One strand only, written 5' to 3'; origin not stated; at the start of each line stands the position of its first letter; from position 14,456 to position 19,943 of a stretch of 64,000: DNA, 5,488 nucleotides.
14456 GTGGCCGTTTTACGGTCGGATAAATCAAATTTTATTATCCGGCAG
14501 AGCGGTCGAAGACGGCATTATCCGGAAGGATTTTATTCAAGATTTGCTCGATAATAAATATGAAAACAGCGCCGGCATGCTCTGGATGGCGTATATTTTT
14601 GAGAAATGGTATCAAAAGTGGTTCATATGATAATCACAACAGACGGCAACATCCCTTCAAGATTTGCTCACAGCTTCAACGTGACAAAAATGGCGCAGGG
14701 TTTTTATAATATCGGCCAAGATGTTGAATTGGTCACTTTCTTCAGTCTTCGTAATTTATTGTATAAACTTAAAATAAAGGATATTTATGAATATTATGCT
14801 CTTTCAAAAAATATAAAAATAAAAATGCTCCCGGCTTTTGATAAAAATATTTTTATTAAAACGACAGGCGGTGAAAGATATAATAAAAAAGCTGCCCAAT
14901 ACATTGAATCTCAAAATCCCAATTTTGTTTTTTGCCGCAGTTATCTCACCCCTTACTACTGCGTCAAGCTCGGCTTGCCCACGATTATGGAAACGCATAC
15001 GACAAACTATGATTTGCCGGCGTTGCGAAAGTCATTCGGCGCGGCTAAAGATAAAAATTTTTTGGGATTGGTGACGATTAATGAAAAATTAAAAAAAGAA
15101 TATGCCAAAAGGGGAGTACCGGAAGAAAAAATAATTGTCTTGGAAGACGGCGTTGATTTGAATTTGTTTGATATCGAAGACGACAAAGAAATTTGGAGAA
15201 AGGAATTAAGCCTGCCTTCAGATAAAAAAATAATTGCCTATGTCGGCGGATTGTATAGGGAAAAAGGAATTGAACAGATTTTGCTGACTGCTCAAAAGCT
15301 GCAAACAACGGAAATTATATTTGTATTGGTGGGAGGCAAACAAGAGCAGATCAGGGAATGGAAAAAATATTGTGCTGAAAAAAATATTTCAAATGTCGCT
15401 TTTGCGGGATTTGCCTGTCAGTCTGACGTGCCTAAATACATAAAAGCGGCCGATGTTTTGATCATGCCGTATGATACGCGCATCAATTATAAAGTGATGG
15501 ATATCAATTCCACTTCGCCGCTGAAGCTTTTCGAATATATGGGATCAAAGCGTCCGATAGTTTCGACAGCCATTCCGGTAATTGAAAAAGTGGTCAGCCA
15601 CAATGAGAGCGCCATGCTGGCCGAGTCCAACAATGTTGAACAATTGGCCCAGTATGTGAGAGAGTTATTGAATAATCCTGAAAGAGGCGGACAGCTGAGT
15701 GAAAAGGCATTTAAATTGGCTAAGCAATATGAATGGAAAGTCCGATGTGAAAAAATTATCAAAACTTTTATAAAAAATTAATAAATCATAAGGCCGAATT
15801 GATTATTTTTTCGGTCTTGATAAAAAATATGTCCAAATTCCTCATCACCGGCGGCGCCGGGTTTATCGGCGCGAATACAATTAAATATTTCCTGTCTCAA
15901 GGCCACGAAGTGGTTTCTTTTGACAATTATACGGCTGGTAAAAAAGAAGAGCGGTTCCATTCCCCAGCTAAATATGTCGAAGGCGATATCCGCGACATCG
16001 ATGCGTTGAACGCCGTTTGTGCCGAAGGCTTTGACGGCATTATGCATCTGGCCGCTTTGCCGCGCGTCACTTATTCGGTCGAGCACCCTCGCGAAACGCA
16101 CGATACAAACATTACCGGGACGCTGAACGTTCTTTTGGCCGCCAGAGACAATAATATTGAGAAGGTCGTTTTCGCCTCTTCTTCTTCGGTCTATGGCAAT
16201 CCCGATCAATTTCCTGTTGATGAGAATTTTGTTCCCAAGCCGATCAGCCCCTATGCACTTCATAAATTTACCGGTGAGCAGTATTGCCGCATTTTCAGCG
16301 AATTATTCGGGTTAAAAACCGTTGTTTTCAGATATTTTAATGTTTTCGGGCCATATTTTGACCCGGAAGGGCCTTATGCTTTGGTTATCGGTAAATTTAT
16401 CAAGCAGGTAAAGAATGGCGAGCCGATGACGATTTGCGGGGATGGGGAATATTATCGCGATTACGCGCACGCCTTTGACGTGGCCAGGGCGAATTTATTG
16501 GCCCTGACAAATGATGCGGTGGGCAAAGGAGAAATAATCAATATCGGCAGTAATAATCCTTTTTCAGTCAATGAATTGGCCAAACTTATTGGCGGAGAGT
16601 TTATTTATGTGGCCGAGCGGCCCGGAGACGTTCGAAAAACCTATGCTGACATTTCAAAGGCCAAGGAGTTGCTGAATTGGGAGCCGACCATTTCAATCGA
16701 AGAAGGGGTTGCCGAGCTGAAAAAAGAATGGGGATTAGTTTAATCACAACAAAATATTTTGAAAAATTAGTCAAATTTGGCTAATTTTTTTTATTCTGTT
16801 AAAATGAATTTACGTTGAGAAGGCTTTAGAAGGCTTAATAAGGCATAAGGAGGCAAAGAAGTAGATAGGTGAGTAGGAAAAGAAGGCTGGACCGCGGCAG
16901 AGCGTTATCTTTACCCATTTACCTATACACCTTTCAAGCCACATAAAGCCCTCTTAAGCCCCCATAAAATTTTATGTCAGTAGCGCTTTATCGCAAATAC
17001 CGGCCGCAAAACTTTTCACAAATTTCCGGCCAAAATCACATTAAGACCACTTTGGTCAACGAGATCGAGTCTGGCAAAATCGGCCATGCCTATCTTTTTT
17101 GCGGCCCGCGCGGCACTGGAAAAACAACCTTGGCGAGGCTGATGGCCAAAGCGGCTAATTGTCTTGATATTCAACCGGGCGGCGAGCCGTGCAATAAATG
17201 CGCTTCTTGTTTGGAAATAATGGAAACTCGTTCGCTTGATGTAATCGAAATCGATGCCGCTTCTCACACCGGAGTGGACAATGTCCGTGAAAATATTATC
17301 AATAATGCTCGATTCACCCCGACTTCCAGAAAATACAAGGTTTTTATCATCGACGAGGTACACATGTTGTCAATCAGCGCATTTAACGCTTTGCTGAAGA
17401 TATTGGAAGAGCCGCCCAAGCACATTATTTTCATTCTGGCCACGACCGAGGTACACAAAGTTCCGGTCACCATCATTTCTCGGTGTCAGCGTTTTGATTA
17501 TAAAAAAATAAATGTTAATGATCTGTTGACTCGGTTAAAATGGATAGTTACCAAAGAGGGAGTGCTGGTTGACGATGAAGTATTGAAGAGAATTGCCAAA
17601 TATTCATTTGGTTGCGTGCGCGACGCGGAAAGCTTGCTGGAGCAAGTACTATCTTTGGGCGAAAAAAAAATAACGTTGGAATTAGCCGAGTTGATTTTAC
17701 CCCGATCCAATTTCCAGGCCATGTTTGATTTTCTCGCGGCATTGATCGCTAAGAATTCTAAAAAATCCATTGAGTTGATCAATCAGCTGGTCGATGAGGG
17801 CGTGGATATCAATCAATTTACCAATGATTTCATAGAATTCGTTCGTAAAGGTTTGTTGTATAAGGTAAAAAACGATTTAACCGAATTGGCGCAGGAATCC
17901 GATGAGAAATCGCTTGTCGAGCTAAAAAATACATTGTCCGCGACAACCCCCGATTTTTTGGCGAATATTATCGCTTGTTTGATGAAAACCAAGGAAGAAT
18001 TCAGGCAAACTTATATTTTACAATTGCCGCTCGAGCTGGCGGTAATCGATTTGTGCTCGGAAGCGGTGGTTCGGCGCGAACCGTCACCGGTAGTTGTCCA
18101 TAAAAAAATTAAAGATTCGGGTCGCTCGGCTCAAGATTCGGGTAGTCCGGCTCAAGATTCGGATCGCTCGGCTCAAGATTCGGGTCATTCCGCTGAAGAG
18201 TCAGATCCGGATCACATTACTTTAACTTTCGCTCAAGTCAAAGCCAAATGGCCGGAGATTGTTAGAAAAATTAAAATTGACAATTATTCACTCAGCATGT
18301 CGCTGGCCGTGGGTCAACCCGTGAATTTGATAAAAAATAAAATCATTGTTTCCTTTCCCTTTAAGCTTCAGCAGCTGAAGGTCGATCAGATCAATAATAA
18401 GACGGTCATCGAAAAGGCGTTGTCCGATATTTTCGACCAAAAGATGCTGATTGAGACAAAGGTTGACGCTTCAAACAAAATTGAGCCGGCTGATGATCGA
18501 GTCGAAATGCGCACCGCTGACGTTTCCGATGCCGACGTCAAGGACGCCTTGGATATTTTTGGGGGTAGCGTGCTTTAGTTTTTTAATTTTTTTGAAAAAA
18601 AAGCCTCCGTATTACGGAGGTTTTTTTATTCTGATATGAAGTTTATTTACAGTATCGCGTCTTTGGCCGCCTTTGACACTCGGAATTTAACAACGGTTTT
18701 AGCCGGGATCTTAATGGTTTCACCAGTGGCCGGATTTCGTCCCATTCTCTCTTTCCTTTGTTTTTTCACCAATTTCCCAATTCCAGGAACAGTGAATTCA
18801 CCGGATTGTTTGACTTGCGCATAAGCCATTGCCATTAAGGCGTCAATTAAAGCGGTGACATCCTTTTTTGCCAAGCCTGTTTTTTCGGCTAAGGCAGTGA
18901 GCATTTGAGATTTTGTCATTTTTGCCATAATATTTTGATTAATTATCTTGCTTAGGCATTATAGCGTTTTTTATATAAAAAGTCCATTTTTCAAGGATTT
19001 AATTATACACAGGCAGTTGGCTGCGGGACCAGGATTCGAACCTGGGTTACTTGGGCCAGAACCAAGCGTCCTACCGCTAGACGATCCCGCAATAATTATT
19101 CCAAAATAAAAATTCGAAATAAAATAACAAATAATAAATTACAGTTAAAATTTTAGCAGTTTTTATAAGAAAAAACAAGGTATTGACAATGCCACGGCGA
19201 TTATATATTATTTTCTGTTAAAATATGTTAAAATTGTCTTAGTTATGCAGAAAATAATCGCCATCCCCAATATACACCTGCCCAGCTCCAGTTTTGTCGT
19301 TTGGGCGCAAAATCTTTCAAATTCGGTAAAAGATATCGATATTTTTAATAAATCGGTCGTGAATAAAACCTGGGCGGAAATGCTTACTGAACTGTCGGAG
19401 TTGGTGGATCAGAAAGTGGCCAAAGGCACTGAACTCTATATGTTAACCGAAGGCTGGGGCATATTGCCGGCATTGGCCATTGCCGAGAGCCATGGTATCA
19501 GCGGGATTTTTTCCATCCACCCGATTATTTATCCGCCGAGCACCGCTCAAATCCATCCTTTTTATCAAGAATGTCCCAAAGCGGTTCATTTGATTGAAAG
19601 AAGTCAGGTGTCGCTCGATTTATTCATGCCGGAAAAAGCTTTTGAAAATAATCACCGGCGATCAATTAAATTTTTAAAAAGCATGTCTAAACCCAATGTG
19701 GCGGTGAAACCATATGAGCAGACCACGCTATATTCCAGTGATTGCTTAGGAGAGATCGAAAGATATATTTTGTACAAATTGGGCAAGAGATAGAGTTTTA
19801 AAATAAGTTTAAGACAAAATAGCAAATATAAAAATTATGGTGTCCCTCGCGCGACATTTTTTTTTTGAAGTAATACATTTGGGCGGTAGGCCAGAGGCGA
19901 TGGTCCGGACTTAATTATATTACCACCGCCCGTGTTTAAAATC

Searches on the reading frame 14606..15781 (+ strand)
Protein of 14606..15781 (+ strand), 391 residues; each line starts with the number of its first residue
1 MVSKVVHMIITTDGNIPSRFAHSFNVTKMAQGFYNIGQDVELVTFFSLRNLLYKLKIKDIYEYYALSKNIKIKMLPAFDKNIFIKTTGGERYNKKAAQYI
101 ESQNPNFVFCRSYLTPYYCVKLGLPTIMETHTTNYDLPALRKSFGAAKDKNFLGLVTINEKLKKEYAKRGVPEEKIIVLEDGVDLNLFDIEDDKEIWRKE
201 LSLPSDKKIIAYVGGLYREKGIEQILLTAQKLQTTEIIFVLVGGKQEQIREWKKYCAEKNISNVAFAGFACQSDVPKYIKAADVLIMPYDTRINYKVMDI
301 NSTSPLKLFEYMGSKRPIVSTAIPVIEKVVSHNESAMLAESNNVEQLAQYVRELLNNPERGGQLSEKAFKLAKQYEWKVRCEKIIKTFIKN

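Call 19: search_protein_families(library=pfam, proteins=[window:14606-15781:+], max_evalue=0.001)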
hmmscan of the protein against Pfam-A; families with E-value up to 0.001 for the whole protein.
window:14606-15781:+ (391 aa): 4 families
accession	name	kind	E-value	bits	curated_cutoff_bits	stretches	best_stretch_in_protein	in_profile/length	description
PF00534.26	Glycos_transf_1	-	1.4e-26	93.5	26.4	1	193-370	1-171/172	Glycosyl transferases group 1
PF13692.12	Glyco_trans_1_4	-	8.2e-23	81.7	27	1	208-357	2-142/142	Glycosyl transferases group 1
PF13524.12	Glyco_trans_1_2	-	2.4e-08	34.5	25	1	235-385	13-143/144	Glycosyl transferase-like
PF13439.12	Glyco_transf_4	-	8.7e-05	23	28.5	1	94-186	62-169/170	Glycosyltransferase Family 4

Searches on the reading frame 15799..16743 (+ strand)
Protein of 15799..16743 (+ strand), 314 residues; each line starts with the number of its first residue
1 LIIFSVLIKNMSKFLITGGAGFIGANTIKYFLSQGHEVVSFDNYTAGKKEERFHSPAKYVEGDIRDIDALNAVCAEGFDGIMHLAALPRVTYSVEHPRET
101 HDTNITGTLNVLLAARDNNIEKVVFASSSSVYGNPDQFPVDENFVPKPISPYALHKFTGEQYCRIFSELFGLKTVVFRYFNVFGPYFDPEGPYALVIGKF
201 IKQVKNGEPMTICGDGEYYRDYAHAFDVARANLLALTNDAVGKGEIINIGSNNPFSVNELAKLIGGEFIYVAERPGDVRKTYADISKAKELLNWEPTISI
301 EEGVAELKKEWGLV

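Call 19: search_protein_families(library=pfam, proteins=[window:15799-16743:+], max_evalue=0.001)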
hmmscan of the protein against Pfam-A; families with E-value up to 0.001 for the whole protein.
window:15799-16743:+ (314 aa): 9 families
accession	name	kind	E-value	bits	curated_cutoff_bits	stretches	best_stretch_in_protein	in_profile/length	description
PF01370.27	Epimerase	-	4.6e-66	223.1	20.9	1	15-250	2-240/240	NAD dependent epimerase/dehydratase family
PF16363.11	GDP_Man_Dehyd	-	2.1e-59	202.1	27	1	15-306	1-331/332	GDP-mannose 4,6 dehydratase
PF01073.25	3Beta_HSD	-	2.6e-22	79.6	22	1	15-237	1-230/280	3-beta hydroxysteroid dehydrogenase/isomerase family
PF02719.21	Polysacc_synt_2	-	7e-15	55.4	20.2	1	15-263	2-242/293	Polysaccharide biosynthesis protein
PF04321.23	RmlD_sub_bind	-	3.4e-10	39.9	27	1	13-185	2-154/287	RmlD substrate binding domain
PF13460.12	NAD_binding_10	-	3.5e-07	30.7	27.2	1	18-156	1-124/184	NAD(P)H-binding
PF07993.18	NAD_binding_4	-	4.5e-07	29.7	20.1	1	74-160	85-185/258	Male sterility protein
PF08659.16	KR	-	9.6e-05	22.8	22.6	1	14-137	3-146/180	KR domain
PF00106.31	adh_short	-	0.0003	20.8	26.6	0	15-113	4-117/195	short chain dehydrogenase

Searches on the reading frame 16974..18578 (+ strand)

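Call 19: search_protein_families(library=pfam, proteins=[window:16974-18578:+], max_evalue=0.001)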
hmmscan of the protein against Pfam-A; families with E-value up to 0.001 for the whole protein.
window:16974-18578:+ (534 aa): 12 families
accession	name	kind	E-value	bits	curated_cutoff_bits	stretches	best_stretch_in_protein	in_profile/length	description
PF13177.12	DNA_pol3_delta2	-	7.7e-41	140.2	27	1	20-179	2-160/161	DNA polymerase III, delta subunit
PF00004.35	AAA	-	7e-14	52.8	21.2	1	41-174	2-126/131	ATPase family associated with various cellular activities (AAA)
PF12169.13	DNA_pol3_gamma3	-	3e-09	37.2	24.4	1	249-362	17-129/143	DNA polymerase III subunits gamma and tau domain III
PF13401.12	AAA_22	-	9.7e-08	32.8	27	1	41-158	9-123/130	AAA domain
PF07728.20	AAA_5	-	1.3e-06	28.9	22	1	41-147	3-93/139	AAA domain (dynein-related subfamily)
PF06068.19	TIP49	-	2.5e-06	27.4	23.8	0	123-158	277-311/347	TIP49 P-loop domain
PF22608.2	DNAX_ATPase_lid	-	3e-06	27.3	27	1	187-230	5-48/49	DNA polymerase III clamp loader subunit, ATPase lid domain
PF05496.18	RuvB_N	-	4.6e-06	26.9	27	1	10-63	2-59/159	Holliday junction DNA helicase RuvB P-loop domain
PF13173.12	AAA_14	-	0.00012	22.5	27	1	39-149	4-90/129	AAA domain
PF13245.12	AAA_19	-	0.00013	22.6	25.1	1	41-154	15-123/134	AAA domain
PF13604.12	AAA_30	-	0.00015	22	27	1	42-153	23-121/191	AAA domain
PF21960.2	RCF1-5-like_lid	-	0.00088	19.6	27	0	187-218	2-34/43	RCF1/5-like, AAA+ ATPase lid domain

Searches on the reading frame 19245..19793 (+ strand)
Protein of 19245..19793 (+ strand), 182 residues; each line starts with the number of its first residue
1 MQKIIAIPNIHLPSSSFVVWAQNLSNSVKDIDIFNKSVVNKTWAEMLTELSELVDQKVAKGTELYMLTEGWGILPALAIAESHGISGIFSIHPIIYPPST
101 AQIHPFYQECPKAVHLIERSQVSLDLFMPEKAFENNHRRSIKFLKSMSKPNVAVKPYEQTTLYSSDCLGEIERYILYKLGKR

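Call 19: search_protein_families(library=pfam, proteins=[window:19245-19793:+], max_evalue=0.001)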
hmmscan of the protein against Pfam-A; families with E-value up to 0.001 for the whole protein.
window:19245-19793:+ (182 aa): 0 families

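Call 70: search_protein_families(library=pfam, proteins=[window:19245-19793:+], max_evalue=1)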
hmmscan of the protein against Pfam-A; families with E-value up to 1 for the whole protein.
window:19245-19793:+ (182 aa): 2 families
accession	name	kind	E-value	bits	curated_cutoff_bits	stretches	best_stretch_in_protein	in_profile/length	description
PF01031.25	Dynamin_M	-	0.034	13.8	28.5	1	85-150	146-210/287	Dynamin central region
PF06585.17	JHBP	-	0.15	11.7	29.2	1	16-60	175-219/239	Haemolymph juvenile hormone binding protein (JHBP)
